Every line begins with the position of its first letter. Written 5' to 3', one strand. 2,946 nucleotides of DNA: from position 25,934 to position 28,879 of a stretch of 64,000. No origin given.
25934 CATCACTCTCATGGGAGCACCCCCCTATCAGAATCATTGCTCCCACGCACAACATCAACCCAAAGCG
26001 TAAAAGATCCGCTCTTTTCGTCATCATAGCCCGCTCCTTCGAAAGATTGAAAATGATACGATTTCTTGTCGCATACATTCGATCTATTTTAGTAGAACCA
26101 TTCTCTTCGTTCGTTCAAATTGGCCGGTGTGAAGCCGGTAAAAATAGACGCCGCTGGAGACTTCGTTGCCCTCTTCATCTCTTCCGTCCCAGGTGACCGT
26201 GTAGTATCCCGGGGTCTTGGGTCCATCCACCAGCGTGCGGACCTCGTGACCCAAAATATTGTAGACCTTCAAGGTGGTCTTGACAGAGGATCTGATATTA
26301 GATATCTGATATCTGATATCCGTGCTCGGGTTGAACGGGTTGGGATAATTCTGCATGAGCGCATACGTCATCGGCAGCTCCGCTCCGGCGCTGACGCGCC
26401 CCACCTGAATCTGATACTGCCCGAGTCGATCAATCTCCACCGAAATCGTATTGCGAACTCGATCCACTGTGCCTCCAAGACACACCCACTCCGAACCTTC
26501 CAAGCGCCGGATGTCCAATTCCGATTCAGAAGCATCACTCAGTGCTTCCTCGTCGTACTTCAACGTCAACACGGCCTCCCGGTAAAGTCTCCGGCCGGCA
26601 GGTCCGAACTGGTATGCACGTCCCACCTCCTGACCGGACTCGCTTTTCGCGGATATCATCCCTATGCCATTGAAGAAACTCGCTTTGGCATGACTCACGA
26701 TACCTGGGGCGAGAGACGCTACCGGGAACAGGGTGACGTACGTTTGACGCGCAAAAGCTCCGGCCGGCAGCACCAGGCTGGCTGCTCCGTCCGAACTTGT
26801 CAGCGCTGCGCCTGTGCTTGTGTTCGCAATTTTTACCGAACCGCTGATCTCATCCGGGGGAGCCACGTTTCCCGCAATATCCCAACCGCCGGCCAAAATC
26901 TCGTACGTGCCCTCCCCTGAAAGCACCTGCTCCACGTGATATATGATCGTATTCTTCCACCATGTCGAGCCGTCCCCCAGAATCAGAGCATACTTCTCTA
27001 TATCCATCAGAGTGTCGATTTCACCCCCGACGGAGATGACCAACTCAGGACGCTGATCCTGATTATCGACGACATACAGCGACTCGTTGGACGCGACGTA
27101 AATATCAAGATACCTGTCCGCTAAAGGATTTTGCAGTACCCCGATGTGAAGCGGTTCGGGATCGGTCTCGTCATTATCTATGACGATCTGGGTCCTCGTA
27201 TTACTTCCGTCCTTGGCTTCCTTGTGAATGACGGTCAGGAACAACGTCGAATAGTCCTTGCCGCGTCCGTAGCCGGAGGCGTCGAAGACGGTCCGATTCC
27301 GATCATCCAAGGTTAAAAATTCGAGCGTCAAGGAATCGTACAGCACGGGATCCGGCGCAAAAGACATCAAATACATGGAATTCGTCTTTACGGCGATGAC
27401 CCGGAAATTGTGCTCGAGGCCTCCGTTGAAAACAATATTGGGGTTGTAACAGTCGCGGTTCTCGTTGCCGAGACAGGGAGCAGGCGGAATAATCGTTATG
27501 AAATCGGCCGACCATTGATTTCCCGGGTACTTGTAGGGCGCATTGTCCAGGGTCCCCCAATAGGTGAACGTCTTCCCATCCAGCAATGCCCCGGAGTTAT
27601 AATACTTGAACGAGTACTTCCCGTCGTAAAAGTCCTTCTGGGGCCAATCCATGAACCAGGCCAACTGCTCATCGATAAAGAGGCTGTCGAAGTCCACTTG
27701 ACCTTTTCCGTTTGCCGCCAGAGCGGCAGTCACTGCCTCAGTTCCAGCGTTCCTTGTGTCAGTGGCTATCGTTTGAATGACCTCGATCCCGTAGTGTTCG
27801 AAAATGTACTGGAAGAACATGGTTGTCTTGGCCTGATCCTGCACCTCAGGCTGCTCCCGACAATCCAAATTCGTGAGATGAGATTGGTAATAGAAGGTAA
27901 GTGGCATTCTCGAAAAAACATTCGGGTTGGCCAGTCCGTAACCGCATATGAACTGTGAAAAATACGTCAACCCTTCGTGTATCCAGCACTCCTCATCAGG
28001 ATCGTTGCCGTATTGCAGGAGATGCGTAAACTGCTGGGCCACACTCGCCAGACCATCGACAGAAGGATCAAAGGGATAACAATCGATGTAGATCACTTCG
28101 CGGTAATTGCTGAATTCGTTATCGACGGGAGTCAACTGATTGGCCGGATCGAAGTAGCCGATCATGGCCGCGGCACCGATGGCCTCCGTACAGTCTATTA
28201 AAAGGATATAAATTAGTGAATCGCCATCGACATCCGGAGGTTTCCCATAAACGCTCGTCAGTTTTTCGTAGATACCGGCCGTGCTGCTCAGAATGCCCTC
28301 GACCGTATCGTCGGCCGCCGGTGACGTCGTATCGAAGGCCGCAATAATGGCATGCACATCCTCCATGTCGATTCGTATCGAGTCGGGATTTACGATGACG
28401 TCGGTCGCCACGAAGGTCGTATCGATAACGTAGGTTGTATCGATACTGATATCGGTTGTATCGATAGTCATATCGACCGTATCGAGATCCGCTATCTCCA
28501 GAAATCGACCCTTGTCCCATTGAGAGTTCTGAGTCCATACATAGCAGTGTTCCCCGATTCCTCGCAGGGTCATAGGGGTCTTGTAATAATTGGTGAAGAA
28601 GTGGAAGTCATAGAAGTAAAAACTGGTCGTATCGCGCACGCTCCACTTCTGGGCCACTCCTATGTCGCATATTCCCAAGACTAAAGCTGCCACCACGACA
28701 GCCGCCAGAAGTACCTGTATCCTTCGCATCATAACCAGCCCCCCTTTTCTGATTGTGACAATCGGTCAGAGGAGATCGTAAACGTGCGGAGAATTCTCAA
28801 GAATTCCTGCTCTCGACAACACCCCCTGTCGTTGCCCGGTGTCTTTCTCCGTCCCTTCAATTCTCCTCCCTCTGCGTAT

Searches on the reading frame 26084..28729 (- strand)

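Call 70: search_protein_families(library=pfam, proteins=[window:26084-28729:-], max_evalue=0.0001)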
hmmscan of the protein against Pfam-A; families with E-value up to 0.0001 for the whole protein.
window:26084-28729:- (881 aa): 2 families
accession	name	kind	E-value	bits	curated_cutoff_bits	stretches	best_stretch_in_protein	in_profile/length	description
PF13860.13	FlgD_ig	-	1e-09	38.7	27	1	814-863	21-70/79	FlgD Ig-like domain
PF13585.12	CHU_C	-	1.4e-06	28.8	27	1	805-870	16-75/86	CHU_C Type IX secretion signal domain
